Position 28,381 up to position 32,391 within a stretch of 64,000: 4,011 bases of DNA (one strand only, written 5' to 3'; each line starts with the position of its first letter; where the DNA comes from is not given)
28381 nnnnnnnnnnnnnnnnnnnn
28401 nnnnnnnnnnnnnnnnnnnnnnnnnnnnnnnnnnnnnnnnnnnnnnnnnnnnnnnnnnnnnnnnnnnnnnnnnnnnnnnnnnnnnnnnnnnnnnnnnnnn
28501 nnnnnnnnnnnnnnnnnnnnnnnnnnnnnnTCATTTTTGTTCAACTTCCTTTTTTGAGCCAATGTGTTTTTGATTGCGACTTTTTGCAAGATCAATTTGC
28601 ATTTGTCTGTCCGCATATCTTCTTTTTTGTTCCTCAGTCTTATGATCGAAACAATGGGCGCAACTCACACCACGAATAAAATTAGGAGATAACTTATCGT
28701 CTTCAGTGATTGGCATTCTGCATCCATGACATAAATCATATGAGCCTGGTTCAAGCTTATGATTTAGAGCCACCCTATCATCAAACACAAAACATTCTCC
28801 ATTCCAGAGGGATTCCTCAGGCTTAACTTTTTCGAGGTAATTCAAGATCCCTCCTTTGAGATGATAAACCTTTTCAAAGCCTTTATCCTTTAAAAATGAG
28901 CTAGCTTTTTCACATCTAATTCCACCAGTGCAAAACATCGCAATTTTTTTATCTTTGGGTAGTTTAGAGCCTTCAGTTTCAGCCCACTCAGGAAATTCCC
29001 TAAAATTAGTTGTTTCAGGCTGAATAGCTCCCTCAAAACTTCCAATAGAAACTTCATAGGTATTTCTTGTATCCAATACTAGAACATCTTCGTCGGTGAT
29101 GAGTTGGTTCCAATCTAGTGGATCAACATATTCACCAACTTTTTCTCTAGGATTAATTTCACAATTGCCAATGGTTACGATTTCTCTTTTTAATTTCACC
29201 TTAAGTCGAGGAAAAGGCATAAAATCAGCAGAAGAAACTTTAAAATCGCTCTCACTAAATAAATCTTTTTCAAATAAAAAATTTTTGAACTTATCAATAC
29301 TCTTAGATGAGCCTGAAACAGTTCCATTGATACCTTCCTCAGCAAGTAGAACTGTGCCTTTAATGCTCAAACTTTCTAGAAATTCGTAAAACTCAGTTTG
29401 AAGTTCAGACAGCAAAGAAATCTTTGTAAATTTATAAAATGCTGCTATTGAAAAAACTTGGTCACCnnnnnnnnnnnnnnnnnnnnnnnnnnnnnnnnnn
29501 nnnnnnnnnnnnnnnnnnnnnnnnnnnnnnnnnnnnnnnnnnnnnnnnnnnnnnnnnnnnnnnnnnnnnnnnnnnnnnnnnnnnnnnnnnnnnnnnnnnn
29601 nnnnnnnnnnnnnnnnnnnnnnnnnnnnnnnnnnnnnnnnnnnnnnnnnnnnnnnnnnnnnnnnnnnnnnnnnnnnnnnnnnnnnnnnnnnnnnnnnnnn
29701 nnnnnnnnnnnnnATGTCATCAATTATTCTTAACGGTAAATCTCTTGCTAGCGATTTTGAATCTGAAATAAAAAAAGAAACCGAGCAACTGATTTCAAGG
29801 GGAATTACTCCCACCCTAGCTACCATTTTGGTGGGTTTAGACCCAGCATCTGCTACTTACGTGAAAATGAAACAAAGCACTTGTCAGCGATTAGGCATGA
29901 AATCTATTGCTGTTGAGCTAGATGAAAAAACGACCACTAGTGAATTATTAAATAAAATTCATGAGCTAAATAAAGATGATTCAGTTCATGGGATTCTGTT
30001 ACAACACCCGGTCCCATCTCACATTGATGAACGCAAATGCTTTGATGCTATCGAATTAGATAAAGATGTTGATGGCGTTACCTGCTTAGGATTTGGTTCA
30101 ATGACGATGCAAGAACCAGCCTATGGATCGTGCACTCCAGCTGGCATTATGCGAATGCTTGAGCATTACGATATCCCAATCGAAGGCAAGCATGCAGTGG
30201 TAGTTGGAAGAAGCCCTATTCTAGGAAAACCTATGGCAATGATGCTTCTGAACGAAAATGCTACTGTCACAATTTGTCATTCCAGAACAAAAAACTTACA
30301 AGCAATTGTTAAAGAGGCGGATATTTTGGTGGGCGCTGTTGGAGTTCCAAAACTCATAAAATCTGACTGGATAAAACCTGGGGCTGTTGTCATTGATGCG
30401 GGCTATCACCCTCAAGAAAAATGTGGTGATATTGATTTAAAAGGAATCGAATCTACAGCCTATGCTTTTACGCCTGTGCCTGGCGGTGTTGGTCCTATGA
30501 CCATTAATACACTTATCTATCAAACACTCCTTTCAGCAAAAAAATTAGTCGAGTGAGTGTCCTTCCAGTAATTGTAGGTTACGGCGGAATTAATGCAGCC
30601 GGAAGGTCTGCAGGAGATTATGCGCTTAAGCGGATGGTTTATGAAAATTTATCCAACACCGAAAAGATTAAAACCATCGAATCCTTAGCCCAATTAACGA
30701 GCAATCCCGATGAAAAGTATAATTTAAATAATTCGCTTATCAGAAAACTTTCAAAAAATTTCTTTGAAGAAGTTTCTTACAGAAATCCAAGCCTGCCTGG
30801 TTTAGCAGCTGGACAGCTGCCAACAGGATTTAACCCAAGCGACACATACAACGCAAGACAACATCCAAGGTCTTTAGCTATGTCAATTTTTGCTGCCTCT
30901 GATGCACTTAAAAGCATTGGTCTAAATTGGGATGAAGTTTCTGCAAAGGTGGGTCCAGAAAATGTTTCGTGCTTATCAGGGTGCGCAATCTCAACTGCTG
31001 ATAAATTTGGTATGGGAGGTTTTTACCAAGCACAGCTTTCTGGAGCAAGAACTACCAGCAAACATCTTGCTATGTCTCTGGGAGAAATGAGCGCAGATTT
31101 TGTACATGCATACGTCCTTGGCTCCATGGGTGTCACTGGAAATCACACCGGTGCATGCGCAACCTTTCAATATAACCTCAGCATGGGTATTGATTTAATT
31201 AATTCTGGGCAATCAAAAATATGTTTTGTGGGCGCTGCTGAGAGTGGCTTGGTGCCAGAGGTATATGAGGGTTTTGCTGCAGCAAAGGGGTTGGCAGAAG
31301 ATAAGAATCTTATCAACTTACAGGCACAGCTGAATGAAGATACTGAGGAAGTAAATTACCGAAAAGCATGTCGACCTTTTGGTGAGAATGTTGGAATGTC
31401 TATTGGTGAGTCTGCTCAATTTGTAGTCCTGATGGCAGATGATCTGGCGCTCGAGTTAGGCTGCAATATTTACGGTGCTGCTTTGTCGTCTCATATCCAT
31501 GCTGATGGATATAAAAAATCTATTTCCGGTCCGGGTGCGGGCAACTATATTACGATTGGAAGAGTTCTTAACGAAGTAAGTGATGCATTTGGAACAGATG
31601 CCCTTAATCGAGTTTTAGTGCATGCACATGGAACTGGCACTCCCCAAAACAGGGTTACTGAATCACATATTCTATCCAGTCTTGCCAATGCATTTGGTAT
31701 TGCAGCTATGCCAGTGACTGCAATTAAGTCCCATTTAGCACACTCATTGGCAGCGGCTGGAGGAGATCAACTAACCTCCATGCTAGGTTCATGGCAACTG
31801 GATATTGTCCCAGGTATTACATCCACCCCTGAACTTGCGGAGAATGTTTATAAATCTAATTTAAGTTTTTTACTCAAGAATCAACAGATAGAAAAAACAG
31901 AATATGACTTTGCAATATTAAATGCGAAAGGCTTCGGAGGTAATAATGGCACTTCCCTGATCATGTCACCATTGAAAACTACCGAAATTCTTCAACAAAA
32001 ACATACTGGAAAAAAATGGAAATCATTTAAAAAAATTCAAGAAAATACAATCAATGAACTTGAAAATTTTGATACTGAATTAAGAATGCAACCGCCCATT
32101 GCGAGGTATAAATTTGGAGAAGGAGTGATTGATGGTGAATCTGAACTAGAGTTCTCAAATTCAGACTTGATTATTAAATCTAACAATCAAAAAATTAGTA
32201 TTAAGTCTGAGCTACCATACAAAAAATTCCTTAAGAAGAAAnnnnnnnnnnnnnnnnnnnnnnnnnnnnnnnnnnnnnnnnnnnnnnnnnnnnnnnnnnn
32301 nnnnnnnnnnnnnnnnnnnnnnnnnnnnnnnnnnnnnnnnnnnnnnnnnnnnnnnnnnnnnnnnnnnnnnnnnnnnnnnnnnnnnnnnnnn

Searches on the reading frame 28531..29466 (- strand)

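Call 14: search_protein_families(library=pfam, proteins=[window:28531-29466:-], max_evalue=0.00001)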
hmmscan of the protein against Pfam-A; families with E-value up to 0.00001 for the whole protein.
window:28531-29466:- (311 aa): 2 families
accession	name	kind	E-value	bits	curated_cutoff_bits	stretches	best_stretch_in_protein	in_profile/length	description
PF17773.7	UPF0176_N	-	8.5e-28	97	26.2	1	6-96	2-92/92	UPF0176 acylphosphatase like domain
PF00581.25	Rhodanese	-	3.3e-11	44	22.2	1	120-212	6-101/102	Rhodanese-like domain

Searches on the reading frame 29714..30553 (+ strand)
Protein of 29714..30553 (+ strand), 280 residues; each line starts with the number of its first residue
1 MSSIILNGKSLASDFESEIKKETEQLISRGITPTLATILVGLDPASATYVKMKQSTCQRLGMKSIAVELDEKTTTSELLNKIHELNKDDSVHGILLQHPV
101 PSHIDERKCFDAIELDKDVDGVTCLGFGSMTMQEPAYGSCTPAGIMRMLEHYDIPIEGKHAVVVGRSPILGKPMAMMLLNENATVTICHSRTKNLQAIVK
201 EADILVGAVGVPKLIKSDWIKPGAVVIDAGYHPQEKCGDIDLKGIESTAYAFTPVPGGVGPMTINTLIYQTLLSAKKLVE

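Call 14: search_protein_families(library=pfam, proteins=[window:29714-30553:+], max_evalue=0.00001)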
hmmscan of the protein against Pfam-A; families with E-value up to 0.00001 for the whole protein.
window:29714-30553:+ (280 aa): 2 families
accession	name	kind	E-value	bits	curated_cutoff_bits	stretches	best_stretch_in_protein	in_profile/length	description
PF02882.25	THF_DHG_CYH_C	-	5.9e-60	201.7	27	1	127-277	5-158/160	Tetrahydrofolate dehydrogenase/cyclohydrolase, NAD(P)-binding domain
PF00763.28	THF_DHG_CYH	-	1.9e-40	138.2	32.8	1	6-120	1-115/115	Tetrahydrofolate dehydrogenase/cyclohydrolase, catalytic domain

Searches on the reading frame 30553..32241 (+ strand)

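Call 14: search_protein_families(library=pfam, proteins=[window:30553-32241:+], max_evalue=0.00001)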
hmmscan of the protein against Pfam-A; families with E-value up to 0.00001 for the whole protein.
window:30553-32241:+ (563 aa): 2 families
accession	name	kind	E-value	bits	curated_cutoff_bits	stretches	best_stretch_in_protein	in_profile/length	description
PF02801.28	Ketoacyl-synt_C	-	1.3e-08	35.3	20.8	1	313-420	7-113/119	Beta-ketoacyl synthase, C-terminal domain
PF00109.32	ketoacyl-synt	-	2e-07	31.4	20.8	1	105-294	87-247/252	Beta-ketoacyl synthase, N-terminal domain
